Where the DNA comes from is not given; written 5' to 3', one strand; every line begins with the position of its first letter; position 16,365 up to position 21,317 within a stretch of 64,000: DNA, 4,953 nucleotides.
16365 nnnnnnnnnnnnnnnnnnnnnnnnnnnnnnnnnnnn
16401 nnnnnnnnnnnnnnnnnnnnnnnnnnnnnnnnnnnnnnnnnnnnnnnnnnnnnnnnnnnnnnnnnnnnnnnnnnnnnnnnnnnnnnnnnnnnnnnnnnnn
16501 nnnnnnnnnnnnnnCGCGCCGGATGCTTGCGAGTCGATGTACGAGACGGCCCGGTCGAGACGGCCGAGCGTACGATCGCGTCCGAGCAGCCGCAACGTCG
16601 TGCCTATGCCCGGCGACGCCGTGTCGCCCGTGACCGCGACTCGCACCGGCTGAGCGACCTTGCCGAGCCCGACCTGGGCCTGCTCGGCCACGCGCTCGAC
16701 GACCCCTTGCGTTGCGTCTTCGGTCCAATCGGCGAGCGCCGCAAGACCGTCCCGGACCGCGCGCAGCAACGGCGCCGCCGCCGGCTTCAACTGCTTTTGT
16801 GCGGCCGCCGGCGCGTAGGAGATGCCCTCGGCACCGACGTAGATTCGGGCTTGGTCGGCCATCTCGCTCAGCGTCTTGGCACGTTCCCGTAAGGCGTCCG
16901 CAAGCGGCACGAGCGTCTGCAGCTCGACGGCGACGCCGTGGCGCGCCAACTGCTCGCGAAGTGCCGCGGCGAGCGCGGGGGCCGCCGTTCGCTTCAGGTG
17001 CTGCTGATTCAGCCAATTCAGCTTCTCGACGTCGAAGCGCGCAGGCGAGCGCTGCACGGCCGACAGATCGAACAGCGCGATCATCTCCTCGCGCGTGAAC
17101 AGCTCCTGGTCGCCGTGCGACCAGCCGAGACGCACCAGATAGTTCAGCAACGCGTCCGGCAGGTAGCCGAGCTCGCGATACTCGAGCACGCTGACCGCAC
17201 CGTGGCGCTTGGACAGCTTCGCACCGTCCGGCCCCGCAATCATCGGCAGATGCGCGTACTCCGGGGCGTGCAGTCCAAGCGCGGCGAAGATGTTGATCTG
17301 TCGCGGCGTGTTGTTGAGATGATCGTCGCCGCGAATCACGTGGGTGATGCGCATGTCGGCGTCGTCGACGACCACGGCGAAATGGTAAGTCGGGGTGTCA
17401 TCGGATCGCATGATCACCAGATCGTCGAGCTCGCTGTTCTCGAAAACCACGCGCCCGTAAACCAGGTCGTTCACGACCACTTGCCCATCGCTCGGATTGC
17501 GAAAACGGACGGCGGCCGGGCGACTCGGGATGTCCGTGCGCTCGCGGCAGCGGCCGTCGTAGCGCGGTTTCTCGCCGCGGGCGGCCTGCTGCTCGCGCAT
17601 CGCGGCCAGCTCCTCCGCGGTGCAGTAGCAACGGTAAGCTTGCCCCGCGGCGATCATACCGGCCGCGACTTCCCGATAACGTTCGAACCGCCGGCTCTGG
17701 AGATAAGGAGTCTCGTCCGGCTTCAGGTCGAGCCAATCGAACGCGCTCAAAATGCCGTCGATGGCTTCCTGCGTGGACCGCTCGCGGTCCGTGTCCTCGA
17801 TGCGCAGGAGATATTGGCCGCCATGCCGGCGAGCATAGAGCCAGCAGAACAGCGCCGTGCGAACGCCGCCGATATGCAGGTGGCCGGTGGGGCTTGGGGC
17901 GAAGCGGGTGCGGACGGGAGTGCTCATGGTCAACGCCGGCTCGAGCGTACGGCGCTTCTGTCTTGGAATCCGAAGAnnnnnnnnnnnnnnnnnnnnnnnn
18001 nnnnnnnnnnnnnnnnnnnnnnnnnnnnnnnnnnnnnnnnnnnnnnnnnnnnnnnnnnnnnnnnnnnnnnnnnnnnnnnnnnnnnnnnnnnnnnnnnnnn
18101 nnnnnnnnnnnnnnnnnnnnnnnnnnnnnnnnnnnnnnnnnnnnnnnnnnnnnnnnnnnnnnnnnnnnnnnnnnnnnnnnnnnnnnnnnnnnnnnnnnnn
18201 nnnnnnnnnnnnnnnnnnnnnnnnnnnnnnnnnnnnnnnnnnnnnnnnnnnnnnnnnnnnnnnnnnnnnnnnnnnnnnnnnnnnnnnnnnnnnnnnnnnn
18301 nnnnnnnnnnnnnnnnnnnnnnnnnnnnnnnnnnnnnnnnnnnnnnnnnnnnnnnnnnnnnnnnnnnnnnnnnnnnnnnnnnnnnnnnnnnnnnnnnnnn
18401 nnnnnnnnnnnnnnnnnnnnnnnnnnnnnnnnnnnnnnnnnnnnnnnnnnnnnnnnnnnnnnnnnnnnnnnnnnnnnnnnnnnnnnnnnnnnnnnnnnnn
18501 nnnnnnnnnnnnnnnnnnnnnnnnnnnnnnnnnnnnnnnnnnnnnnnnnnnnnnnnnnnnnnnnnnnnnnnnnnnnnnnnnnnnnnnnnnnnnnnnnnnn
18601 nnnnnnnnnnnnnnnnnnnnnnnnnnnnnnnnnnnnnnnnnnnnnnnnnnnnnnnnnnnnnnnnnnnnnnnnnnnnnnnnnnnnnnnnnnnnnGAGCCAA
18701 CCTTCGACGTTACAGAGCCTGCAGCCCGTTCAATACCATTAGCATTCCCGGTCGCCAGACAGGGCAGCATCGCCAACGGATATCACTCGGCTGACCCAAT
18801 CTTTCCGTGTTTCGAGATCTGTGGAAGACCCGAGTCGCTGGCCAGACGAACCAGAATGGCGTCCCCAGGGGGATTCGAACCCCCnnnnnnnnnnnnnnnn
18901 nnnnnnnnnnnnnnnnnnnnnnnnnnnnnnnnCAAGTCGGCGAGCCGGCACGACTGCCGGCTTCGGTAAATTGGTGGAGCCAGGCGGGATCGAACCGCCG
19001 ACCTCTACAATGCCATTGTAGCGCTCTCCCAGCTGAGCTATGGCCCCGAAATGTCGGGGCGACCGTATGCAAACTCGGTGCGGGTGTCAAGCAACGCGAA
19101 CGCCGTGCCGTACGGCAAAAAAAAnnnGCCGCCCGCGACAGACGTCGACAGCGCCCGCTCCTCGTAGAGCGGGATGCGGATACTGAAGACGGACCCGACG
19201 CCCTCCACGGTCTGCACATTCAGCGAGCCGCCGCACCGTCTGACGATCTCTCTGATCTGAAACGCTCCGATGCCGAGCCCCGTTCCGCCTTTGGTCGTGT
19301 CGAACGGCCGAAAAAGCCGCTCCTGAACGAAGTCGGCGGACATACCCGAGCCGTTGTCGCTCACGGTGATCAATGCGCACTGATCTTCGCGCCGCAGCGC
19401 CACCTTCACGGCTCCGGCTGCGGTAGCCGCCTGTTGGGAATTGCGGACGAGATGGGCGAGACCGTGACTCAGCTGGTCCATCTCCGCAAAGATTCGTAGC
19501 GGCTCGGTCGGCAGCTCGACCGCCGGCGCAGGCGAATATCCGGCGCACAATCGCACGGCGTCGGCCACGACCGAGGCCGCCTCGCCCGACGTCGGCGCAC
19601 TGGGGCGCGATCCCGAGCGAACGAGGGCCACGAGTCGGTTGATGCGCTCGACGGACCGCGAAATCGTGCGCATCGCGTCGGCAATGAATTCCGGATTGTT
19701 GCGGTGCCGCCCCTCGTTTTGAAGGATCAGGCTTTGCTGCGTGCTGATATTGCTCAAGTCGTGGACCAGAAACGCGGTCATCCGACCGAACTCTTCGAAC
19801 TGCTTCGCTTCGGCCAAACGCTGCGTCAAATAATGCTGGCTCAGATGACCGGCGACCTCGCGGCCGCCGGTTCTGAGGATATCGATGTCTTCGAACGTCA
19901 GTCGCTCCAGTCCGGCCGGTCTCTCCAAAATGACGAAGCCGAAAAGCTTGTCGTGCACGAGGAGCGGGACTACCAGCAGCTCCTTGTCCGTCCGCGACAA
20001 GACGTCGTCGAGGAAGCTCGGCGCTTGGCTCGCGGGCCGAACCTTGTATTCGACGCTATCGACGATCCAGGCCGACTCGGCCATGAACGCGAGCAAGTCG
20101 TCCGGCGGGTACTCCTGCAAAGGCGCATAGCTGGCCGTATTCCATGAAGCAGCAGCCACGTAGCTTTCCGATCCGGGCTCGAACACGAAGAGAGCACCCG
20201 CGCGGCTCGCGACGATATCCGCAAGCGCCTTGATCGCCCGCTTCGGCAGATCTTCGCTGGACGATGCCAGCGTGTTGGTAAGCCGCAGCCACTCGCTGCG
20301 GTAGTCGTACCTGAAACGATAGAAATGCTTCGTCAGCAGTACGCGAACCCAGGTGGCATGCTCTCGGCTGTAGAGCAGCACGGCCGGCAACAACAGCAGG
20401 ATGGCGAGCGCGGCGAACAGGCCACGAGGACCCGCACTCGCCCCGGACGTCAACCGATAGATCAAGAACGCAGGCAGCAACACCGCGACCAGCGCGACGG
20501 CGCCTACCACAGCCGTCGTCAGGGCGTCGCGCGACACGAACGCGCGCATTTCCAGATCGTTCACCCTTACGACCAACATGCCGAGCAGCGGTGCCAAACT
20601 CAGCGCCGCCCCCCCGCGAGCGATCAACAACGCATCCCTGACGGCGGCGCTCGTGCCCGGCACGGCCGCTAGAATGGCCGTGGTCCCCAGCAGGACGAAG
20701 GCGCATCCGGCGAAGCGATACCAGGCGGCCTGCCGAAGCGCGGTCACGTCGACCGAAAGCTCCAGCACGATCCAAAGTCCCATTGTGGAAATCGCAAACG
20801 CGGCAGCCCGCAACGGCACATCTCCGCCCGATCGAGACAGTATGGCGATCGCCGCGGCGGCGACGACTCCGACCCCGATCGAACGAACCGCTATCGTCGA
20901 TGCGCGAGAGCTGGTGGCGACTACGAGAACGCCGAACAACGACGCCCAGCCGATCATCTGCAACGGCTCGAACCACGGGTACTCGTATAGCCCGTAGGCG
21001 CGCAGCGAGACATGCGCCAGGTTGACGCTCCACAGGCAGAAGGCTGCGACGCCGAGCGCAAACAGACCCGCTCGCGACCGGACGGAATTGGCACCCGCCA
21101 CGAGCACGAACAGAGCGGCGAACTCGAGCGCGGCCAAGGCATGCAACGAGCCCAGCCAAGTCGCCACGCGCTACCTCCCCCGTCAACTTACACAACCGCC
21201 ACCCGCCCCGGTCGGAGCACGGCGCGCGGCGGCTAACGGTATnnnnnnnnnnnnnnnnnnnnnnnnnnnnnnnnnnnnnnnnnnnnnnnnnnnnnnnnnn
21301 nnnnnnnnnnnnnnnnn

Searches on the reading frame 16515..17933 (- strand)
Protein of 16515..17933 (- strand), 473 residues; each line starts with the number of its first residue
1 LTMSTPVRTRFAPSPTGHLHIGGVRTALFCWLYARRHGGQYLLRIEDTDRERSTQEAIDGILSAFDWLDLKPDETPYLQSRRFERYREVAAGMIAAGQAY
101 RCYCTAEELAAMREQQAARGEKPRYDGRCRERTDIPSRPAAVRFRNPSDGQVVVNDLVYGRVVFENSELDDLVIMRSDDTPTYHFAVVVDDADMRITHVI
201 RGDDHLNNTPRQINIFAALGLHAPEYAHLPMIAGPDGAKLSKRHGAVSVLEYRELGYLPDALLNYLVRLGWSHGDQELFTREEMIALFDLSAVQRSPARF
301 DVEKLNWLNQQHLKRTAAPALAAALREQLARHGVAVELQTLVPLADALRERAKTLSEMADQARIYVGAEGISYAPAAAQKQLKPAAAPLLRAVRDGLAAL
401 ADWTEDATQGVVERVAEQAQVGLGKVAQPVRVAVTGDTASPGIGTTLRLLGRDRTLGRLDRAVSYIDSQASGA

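Call 45: search_protein_families(library=pfam, max_evalue=0.001, proteins=[window:16515-17933:-])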
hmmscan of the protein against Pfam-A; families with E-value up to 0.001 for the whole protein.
window:16515-17933:- (473 aa): 2 families
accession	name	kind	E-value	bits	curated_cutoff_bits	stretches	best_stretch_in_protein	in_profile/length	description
PF00749.27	tRNA-synt_1c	-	7.8e-105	350.7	23.4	1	7-307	2-314/314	tRNA synthetases class I (E and Q), catalytic domain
PF19269.4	Anticodon_2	-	2e-31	109.7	23.6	1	337-462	12-140/141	Anticodon binding domain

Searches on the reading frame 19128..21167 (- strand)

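Call 13: search_protein_families(library=ncbifam, proteins=[window:19128-21167:-], max_evalue=0.00001)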
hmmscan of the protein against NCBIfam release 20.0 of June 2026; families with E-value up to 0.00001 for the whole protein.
window:19128-21167:- (680 aa): 43 families (the best 25 are shown)
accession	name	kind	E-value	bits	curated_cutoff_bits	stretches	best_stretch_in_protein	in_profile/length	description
TIGR02916.1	PEP_his_kin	equivalog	6.8e-124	414.9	300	1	180-666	193-679/679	XrtA/PEP-CTERM system histidine kinase PrsK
NF008468.0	PRK11360.1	equivalog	6.6e-20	71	646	1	447-670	383-611/616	two-component system sensor histidine kinase AtoS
NF010411.0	PRK13837.1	equivalog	5.6e-18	64.3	647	1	445-671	435-679/828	two-component system VirA-like sensor kinase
NF007688.0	PRK10364.1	equivalog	3e-17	62.5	479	1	502-671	282-455/460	two-component system sensor histidine kinase ZraS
NF052574.1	HisKinEspCMyxo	equivalog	2.6e-15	55.7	1200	1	444-672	401-642/785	serine histidine kinase EspC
NF041735.1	hist_kin_RppB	equivalog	1.4e-14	53.7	400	1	554-666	322-438/438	two-component system sensor histidine kinase RppB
NF046026.1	HisKinCckACaul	equivalog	9e-14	50.5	1000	1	577-674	445-539/678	cell cycle histidine kinase CckA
NF053867.1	SprKinKinDBac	equivalog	3.3e-13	48.9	775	1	554-669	386-499/500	sporulation kinase KinD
NF038348.1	T2SS_HK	subfamily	1.8e-12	46.5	450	1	563-667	469-573/574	histidine kinase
NF046020.1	HisKinCckABruc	equivalog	7.2e-12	44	1000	1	578-672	618-712/868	cell cycle histidine kinase CckA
NF047497.1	HK_LIC_12097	equivalog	2.4e-11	43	500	1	460-667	150-366/367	LIC_12097 family sensor histidine kinase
TIGR02966.1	phoR_proteo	equivalog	5.3e-11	42.1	334.2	1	554-665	218-333/333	phosphate regulon sensor histidine kinase PhoR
NF046044.1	PnpS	equivalog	7.1e-11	41.7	400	1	555-666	275-390/390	two-component system histidine kinase PnpS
NF006800.0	PRK09303.1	equivalog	1.5e-10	40.6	342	1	461-670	152-380/383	histidine kinase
NF007004.0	PRK09467.1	equivalog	1.8e-10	40.2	415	1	502-667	272-436/440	two-component system sensor histidine kinase EnvZ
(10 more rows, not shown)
